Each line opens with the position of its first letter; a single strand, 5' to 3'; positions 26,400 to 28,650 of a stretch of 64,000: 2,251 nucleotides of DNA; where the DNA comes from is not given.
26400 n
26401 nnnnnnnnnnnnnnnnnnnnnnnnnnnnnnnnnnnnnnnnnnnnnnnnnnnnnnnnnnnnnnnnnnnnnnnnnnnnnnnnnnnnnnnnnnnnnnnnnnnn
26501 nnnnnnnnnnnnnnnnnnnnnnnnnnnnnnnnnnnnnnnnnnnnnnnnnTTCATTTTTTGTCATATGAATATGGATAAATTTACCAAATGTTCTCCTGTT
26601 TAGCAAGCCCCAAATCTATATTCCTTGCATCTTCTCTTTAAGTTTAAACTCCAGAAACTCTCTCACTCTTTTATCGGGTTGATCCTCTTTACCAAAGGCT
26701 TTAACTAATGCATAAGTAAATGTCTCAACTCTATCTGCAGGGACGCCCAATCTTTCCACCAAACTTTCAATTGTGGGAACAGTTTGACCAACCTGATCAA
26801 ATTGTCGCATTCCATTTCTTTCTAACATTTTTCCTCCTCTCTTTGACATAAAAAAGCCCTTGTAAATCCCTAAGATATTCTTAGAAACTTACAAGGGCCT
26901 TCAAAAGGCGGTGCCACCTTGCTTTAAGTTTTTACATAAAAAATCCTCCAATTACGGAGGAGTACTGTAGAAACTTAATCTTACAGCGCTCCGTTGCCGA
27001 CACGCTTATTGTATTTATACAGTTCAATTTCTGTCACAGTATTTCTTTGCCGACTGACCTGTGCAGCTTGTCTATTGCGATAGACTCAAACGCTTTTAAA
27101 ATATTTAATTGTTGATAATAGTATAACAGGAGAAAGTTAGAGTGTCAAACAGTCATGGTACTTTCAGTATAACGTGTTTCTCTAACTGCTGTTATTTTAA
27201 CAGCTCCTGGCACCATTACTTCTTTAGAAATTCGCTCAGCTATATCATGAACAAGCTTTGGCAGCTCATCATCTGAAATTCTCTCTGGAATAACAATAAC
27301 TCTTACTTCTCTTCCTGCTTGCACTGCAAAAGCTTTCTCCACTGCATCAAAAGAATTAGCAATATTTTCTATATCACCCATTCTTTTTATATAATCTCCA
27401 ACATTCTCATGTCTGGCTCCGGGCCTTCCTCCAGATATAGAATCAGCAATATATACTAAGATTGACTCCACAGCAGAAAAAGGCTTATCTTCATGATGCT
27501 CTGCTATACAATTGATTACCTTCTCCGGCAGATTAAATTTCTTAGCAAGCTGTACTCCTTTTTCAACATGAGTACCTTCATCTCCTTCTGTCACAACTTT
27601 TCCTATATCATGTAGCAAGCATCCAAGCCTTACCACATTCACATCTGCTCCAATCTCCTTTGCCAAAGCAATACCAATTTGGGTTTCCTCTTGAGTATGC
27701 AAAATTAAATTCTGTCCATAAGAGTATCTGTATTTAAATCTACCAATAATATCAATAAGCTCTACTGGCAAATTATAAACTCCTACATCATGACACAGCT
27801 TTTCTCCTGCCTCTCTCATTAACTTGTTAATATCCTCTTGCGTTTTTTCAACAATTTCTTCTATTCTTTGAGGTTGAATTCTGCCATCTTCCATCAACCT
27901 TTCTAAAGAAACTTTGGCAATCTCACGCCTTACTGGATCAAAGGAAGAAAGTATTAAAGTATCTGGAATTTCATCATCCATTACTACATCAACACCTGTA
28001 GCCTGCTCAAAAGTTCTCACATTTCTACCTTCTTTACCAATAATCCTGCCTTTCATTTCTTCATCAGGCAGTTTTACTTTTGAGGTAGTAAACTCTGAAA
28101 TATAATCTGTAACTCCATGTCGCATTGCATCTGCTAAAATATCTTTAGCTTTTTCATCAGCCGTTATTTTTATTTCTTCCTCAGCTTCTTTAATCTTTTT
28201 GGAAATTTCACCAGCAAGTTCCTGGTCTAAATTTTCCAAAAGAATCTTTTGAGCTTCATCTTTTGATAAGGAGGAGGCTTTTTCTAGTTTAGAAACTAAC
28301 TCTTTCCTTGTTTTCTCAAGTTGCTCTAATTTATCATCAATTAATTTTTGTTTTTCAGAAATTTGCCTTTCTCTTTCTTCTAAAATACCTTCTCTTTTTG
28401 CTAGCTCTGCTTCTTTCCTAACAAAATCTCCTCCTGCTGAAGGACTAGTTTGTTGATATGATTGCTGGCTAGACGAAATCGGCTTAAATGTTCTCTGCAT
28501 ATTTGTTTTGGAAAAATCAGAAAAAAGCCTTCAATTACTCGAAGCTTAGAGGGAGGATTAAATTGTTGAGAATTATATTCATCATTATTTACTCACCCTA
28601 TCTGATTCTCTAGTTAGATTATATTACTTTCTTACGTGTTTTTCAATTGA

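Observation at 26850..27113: T-box-like antiterminator leader (copy 2) in front of a small AbrB-like protein and HU, not an aaRS or biosynthesis gene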

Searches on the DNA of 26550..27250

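Call 4: search_rna_families(source=window, start=26550, end=27250, threshold=evalue, max_evalue=10, show_alignments=5)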
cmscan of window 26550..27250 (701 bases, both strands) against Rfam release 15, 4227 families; matches with E-value up to 10: 6.
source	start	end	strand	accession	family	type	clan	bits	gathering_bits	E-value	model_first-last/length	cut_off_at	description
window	26890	27117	-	RF00230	T-box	Cis-reg; leader;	-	24.7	93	0.0021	1-219/219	no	T-box leader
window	26846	26908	-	RF03664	MIR6288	Gene; miRNA;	-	23.9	74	0.033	1-92/92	no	MIR6288 microRNA precursor family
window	26605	26701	+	RF00611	SNORD111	Gene; snRNA; snoRNA; CD-box;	-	16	46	9.7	1-89/89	no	Small nucleolar RNA SNORD111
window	26856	26898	+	RF00207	K10_TLS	Cis-reg;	-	15.8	43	4.4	1-48/48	no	K10 transport/localisation element (TLS)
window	26846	26909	-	RF03670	MIR3932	Gene; miRNA;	-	15.4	150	7.1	1-123/123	no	MIR3932 microRNA precursor family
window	26769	26905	-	RF01653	ceN80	Gene; snRNA; snoRNA; HACA-box;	-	14.5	80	4.5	1-131/131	no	Caenorhabditis snoRNA ceN80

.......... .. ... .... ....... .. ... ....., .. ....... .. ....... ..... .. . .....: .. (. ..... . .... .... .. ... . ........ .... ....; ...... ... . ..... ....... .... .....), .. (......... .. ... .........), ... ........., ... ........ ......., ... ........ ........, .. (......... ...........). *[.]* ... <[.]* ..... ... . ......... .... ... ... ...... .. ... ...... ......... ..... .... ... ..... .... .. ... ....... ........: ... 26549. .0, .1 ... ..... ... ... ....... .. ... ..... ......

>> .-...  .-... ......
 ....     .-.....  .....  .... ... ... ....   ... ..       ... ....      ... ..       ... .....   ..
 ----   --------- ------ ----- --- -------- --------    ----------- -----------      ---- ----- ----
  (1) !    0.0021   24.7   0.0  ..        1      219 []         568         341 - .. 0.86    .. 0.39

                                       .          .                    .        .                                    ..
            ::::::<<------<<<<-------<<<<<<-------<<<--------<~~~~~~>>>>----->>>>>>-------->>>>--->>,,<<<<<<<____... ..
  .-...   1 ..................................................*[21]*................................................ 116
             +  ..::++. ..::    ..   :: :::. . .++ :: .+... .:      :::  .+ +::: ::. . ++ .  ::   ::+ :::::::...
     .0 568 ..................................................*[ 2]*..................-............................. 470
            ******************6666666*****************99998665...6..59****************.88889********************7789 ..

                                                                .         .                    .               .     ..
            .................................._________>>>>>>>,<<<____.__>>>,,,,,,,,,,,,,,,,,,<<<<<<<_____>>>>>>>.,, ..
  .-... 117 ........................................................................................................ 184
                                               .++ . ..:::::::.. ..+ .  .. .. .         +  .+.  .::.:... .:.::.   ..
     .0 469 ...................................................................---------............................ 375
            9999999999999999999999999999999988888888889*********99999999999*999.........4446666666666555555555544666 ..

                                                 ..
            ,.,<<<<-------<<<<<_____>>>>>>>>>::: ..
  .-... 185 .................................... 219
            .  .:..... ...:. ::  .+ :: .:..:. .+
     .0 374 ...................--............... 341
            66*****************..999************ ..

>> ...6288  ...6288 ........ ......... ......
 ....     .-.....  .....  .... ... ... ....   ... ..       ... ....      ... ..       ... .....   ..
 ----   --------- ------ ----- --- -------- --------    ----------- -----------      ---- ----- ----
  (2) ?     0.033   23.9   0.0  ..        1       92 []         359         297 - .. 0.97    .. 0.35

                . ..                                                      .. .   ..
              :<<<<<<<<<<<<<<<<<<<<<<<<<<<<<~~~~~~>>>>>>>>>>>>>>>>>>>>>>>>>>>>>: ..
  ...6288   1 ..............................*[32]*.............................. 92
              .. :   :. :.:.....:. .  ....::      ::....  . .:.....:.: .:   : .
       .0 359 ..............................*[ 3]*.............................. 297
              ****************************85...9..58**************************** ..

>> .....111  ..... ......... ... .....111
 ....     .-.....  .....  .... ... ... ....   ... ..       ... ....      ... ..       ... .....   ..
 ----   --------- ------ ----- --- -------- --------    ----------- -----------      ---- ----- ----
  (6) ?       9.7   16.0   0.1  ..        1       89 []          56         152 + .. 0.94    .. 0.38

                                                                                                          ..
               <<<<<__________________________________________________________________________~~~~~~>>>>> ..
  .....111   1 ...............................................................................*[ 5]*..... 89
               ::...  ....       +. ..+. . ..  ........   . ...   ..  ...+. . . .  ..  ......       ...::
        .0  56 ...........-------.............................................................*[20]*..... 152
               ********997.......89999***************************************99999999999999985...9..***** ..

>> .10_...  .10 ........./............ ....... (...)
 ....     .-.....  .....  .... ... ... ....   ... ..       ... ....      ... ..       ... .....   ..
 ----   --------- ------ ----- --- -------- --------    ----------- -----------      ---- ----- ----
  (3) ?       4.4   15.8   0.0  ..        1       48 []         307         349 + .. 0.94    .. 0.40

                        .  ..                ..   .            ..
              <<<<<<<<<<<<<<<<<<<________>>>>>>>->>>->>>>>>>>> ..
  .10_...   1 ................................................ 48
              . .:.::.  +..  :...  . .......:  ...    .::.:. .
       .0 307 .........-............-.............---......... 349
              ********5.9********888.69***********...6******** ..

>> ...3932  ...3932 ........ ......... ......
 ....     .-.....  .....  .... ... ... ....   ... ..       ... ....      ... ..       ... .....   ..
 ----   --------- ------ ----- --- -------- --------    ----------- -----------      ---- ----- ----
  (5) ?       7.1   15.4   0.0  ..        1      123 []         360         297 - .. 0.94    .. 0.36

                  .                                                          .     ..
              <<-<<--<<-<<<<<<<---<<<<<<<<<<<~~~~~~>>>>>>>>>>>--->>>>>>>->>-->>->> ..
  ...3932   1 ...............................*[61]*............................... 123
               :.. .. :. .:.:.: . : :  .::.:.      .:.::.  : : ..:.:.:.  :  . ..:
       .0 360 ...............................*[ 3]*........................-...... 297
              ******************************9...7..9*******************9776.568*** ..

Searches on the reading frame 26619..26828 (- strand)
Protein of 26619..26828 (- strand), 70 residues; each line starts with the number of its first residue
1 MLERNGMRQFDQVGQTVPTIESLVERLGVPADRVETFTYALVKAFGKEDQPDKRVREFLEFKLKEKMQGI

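Call 14: search_protein_families(library=pfam, max_evalue=1, proteins=[window:26619-26828:-])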
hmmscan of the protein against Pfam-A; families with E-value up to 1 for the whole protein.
seq(70 aa): 1 family
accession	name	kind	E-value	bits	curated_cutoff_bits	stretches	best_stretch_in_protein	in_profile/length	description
PF04539.22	Sigma70_r3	-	0.15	12.6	25.3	1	7-37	10-40/78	Sigma-70 region 3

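Call 15: find_homologous_proteins(query=window:26619-26828:-, max_evalue=0.01)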
Query seq(70 aa) (70 aa): 1 proteins with E <= 0.01 among 1 candidates.
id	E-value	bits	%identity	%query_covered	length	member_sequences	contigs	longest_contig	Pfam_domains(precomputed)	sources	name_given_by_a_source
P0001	6.4e-38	145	100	100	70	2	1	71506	-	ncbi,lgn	-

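Call 17: find_encoding_contigs(protein=P0001, flank=1000, max_places=4)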
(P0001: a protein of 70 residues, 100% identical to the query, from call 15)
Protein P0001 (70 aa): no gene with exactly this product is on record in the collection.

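Call 55: search_protein_representatives(protein=window:26619-26828:-)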
Query: 70 residues. Proteins with E-value up to 0.001 (for the whole library): 24; up to 1e-10: 4; up to 1e-30: 1. The best 24 are listed.
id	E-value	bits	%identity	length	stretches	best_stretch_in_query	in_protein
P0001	2.0e-38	144.6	100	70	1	1-70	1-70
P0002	8.4e-13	64.0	43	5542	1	19-46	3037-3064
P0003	4.7e-12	61.6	40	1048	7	8-53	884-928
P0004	1.6e-11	59.9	41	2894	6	22-49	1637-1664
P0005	2.4e-09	53.1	50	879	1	16-37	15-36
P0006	2.8e-07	46.6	48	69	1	12-65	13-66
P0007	2.9e-07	46.5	50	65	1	1-65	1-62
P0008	1.2e-06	44.6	47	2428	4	30-50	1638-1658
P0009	1.3e-06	44.5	36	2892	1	12-50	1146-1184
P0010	1.8e-06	44.0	39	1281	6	22-52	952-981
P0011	4.3e-06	42.8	52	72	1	18-63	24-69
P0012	1.5e-05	41.2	34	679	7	12-44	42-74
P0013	2.1e-05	40.7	45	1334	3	28-50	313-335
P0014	2.4e-05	40.5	38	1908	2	13-50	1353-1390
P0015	2.9e-05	40.2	52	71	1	14-61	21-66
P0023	5.8e-04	36.1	44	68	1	19-66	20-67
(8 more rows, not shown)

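Call 57: find_homologous_proteins(query=A5, max_evalue=0.001)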
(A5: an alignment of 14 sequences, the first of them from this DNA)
Query A5 (14 sequences) (70 aa, profile of the alignment): 11 proteins with E <= 0.001 among 333 candidates.
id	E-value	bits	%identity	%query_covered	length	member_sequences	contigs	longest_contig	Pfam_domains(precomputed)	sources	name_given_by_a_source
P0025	5.0e-23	99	48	63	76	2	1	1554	-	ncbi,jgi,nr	ncbi:MAG: hypothetical protein ACD_38C00135G0001 [uncultured bacterium]|nr:MAG: hypothetical protein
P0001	2.8e-22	96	100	100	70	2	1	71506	-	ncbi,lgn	-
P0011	3.1e-22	96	55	63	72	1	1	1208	-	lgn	-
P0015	3.8e-21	93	46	84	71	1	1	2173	-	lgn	-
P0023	2.4e-20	90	44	69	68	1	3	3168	-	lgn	-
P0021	3.4e-19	86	42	81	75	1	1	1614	-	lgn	-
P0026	3.6e-19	86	49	61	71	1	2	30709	-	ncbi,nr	ncbi:hypothetical protein HYS95_02645 [Candidatus Daviesbacteria bacterium]|nr:hypothetical protein 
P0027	1.1e-13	69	43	73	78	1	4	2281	-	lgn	-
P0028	2.5e-13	67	34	64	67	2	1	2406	-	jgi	-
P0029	4.2e-13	67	35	73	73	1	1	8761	-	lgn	-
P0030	1.0e-10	59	29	97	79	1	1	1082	-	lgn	-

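Call 58: find_encoding_contigs(protein=P0029, flank=5000, max_places=2)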
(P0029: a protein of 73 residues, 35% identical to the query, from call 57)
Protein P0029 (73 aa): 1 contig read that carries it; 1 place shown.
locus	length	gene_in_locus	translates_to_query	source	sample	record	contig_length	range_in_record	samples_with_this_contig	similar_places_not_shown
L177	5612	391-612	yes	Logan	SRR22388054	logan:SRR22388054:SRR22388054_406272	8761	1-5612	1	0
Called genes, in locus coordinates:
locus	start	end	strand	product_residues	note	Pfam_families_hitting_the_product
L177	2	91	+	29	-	?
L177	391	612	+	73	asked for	-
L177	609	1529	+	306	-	PF02729:OTCace_N, PF00185:OTCace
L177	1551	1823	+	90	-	PF00216:Bac_DNA_binding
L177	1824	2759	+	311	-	-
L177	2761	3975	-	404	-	PF02366:PMT, PF13231:PMT_2, PF16192:PMT_4TMC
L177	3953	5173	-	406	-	PF09594:GT87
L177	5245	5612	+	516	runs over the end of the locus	PF13231:PMT_2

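Call 59: find_encoding_contigs(protein=P0023, flank=3000, max_places=3)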
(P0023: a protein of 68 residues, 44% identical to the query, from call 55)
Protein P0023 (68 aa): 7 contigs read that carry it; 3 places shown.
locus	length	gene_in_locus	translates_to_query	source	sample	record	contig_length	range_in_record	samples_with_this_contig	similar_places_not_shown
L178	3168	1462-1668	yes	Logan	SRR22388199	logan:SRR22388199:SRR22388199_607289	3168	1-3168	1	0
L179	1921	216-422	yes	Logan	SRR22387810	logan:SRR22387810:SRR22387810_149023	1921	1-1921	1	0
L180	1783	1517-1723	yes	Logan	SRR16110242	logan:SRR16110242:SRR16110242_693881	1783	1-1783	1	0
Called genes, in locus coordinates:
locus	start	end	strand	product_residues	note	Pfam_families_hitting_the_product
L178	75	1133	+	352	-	PF01979:Amidohydro_1, PF12890:DHOase (weak)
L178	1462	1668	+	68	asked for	-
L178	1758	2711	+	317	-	PF02729:OTCace_N, PF00185:OTCace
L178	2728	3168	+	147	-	?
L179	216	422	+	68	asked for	-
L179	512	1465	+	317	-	PF02729:OTCace_N, PF00185:OTCace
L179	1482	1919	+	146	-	?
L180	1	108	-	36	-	?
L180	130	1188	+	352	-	PF01979:Amidohydro_1, PF12890:DHOase (weak)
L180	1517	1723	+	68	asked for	-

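Call 60: find_encoding_contigs(protein=P0027, flank=3000, max_places=3)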
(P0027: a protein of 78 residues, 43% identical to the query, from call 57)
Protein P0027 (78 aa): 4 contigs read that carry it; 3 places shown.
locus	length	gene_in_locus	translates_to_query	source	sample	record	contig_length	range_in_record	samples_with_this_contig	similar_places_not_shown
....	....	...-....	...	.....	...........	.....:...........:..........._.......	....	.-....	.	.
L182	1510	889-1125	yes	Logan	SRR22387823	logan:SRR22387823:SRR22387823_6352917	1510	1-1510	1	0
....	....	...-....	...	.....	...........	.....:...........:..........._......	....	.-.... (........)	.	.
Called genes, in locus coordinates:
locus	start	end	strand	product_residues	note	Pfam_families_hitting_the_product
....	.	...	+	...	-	?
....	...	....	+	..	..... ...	-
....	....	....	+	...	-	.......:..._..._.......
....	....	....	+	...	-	?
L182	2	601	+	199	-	?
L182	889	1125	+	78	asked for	-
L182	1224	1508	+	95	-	?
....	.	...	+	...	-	?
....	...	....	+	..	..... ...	-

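Call 76: predict_structure(alignment_id=A7)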
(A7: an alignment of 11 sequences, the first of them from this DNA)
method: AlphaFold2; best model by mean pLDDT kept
length: 70 residues; sequences in the alignment: 11
mean_pLDDT: 75.5   pTM: 0.53
mean pLDDT of the five models: 75.5, 73.9, 73.7, 73.7, 73.5
residues with pLDDT >= 90: 2; 70-90: 48; 50-70: 6; < 50: 14
segments of 3 or more residues with pLDDT < 50: 1-3, 5-15
pLDDT, mean of each block of 10 residues (from residue 1): 47 59 88 89 79 87 80
secondary structure, 60 per line:
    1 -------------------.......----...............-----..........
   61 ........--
elements in order: H20-26 H31-45 H51-68

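Call 78: fold_search(model_id=the predicted structure, library=pdb)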
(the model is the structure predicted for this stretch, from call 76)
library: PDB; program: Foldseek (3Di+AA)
matches with E <= 10: 15; with E <= 0.001: 0
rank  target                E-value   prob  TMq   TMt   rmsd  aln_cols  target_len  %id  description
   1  8f53_0                1.8e+00  0.57  0.44  0.52   3.2        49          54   20  Top-down design of protein architectures with reinforcement learning (released 2023-05-10)
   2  2guz_B                4.3e+00  0.12  0.30  0.31   8.5        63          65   16  Structure of the Tim14-Tim16 complex of the mitochondrial protein import motor (released 2006-10-03)
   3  5he9_E                6.4e+00  0.12  0.37  0.43   5.3        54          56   15  Bacterial initiation protein in complex with Phage inhibitor protein (released 2016-06-08)
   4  7q1f_T                6.4e+00  0.06  0.22  0.09   9.5        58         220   22  CPAP:TUBULIN:IE5 ALPHAREP COMPLEX (released 2022-04-20)
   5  9g7n                  7.2e+00  0.12  0.35  0.05   9.1        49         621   20  Crystal structure of Chromobacterium haemolyticum PE-like toxin, Hmx (released 2025-01-29)
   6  4rtr_A                7.7e+00  0.06  0.25  0.11   5.9        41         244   24  Complex of Escherichia coli DNA Adenine Methyltransferase (DAM) with AdoMet and a 5-bp non-canonical site (GTTTA ) (released 2015-04-15)
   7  4rtq_A                7.7e+00  0.06  0.25  0.11   5.9        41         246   24  Complex of Escherichia coli DNA Adenine Methyltransferase (DAM) with AdoHcy and a 5-bp non-canonical site (GTTTA ) (released 2015-04-15)
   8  2ore_E                8.6e+00  0.05  0.25  0.11   6.2        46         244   26  Binary Structure of Escherichia coli DNA Adenine Methyltransferase and S-adenosylhomocysteine (released 2007-06-26)
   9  9vh1_E                9.1e+00  0.09  0.33  0.18   7.3        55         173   14  cryoEM structure of ptuA-ptuB complex in Retron-Eco7 anti-phage system (released 2025-12-03)
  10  4j4w                  9.1e+00  0.05  0.28  0.12   7.2        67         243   16  Crystal structure of BueVN (released 2013-05-22)
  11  4rtk_A                9.1e+00  0.05  0.25  0.11   5.9        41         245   24  Complex of Escherichia coli DNA Adenine Methyltransferase (DAM) with SAH and with DNA Containing Distal Pap Regulon Se (released 2015-04-15)
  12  4rtm_A                9.1e+00  0.04  0.25  0.11   6.3        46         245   22  Complex of Escherichia coli DNA Adenine Methyltransferase (DAM) with AdoMet and with DNA Containing Distal Pap Regulon (released 2015-04-15)
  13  4rtn_A                9.1e+00  0.04  0.25  0.11   6.3        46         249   22  Complex of Escherichia coli DNA Adenine Methyltransferase (DAM) with AdoHcy and with DNA Containing Proximal Pap Regul (released 2015-04-15)
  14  8sve_L                9.1e+00  0.03  0.21  0.06  11.2        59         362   15  Structure of Monomeric Interleukin-10 Grafted into and Antibody CDR (released 2024-05-22)
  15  4rm4                  9.6e+00  0.06  0.30  0.07   8.0        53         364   26  The crystal structure of the versatile cytochrome P450 enzyme CYP109B1 from Bacillus subtilis (released 2015-02-04)

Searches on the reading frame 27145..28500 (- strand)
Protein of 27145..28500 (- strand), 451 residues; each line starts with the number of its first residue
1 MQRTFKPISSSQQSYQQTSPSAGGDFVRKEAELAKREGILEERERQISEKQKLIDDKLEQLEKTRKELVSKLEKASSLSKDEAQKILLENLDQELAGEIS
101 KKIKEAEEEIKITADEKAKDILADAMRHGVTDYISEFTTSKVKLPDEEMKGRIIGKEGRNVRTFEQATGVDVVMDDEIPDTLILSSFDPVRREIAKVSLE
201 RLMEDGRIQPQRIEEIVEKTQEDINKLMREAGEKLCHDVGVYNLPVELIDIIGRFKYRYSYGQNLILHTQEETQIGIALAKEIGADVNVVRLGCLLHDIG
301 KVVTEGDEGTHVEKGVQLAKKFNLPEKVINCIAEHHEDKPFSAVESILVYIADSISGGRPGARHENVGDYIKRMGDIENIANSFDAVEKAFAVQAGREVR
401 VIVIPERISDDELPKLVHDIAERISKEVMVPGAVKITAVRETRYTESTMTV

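Call 14: search_protein_families(library=pfam, max_evalue=1, proteins=[window:27145-28500:-])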
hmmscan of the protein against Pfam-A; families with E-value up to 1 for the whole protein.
window:27145-28500:- (451 aa): 12 families
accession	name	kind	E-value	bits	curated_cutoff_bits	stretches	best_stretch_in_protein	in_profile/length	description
PF12072.13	RNase_Y_N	-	1.6e-18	67.3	32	1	28-128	96-196/201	RNase Y N-terminal region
PF01966.28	HD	-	3.9e-15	56.6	22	1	268-356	4-114/116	HD domain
PF00013.35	KH_1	-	1e-06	28.8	21.5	1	141-196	3-61/66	KH domain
PF18476.7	PIN_8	-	0.0036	17.7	26.1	1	42-159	47-159/227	PIN like domain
PF08668.18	HDOD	-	0.02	14.9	22.9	1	310-337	168-195/196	HDOD domain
PF06892.16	Phage_CP76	-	0.059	13.7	26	1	184-228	90-137/146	Phage regulatory protein CII (CP76)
PF09762.14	CCDC93_CC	-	0.079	12.4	30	1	23-107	135-222/429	CCDC93 coiled-coil domain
PF06152.16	Phage_min_cap2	-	0.096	12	26.3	1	47-137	38-127/366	Phage minor capsid protein 2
PF01017.26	STAT_alpha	-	0.14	12.6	27.5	1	26-93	28-96/167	STAT transcription factor, coiled-coil domain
PF07650.23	KH_2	-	0.15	12.3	22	1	148-172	34-58/78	KH domain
PF18855.6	baeRF_family11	-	0.18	12.6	27.2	1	110-198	17-103/139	Bacterial archaeo-eukaryotic release factor family 11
PF13083.13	KH_KhpA-B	-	0.24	11.8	32.1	1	119-162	9-52/73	KhpA/KhpB, KH domain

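Call 18: find_related_loci(query=window:27145-28500:-, collection=genome_contigs, flank=6000)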
Query window:27145-28500:- (451 aa) in genome_contigs; peptide patterns used: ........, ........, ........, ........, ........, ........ (x = any residue, [..] = any of these).
599 stretches matched a pattern (row limit reached: there are more); 295 encode a relative of the query (tblastn E <= 1e-3); the best 80 are kept; 80 distinct loci.
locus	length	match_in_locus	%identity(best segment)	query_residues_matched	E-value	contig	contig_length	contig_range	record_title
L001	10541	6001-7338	91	1-450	0e+0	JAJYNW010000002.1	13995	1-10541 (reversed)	MAG: bacterium isolate DBS2-4.bin98 NODE_7828_length_13995_cov_3.76976, whole genome shotgun sequence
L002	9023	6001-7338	87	1-451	0e+0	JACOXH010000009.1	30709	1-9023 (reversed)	MAG: Candidatus Daviesbacteria bacterium isolate NC_groundwater_148_Ag_S-0.1um_39_10 S4_GD2017_2_S1_scaffold_875, whole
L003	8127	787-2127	87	1-451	0e+0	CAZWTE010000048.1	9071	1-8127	MAG TPA_asm: uncultured Gammaproteobacteria bacterium isolate binchicken_co144_909 genome assembly, contig: NODE_15916_l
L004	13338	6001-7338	86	1-451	0e+0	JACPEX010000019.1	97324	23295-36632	MAG: Candidatus Daviesbacteria bacterium isolate NC_groundwater_346_Ag_B-0.1um_38_13 GD18-4_B1_scaffold_413311, whole ge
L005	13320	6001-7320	86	1-450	0e+0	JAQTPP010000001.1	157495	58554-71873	MAG: Candidatus Daviesbacteria bacterium isolate STB_119 NODE_235_length_157495_cov_5.315591_Sandtown_B, whole genome sh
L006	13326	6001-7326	84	1-450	0e+0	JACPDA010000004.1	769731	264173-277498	MAG: Candidatus Daviesbacteria bacterium isolate NC_groundwater_297_Ag_B-0.1um_41_14 S7_GD2017_3_B1_scaffold_1, whole ge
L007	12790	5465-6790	86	1-451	0e+0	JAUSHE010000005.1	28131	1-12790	MAG: Candidatus Daviesbacteria bacterium isolate E14_metabat.bin.170_sub E14_k141_931507, whole genome shotgun sequence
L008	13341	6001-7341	80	1-451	0e+0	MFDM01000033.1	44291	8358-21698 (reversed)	MAG: Candidatus Daviesbacteria bacterium RIFCSPLOWO2_01_FULL_39_12 rifcsplowo2_01_scaffold_942, whole genome shotgun seq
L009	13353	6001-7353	80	1-451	0e+0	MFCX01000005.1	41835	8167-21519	MAG: Candidatus Daviesbacteria bacterium RIFCSPHIGHO2_02_FULL_39_12 rifcsphigho2_02_scaffold_1141, whole genome shotgun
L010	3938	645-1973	80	1-451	0e+0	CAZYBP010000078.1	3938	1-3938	MAG TPA_asm: uncultured Gammaproteobacteria bacterium isolate binchicken_co227_340 genome assembly, contig: NODE_49737_l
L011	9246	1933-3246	78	1-450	0e+0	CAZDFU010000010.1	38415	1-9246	MAG TPA_asm: uncultured Gammaproteobacteria bacterium isolate binchicken_co251_985 genome assembly, contig: NODE_1465_le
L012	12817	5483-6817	78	1-451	0e+0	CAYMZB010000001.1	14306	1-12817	MAG TPA_asm: uncultured Gammaproteobacteria bacterium isolate binchicken_co203_489 genome assembly, contig: k141_1137, w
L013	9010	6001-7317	78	1-450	0e+0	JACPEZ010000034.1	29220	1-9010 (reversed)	MAG: Candidatus Daviesbacteria bacterium isolate NC_groundwater_348_Ag_B-0.1um_41_18 GD18-4_B1_scaffold_652455, whole ge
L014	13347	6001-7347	76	1-450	0e+0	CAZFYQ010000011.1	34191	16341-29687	MAG TPA_asm: uncultured Gammaproteobacteria bacterium isolate SRP200132_co1_341 genome assembly, contig: NODE_2149_lengt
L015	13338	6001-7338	73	1-450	0e+0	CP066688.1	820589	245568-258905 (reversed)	MAG: Candidatus Daviesbacteria bacterium isolate NC_groundwater_497_Ag_S-0.1um_39_22 chromosome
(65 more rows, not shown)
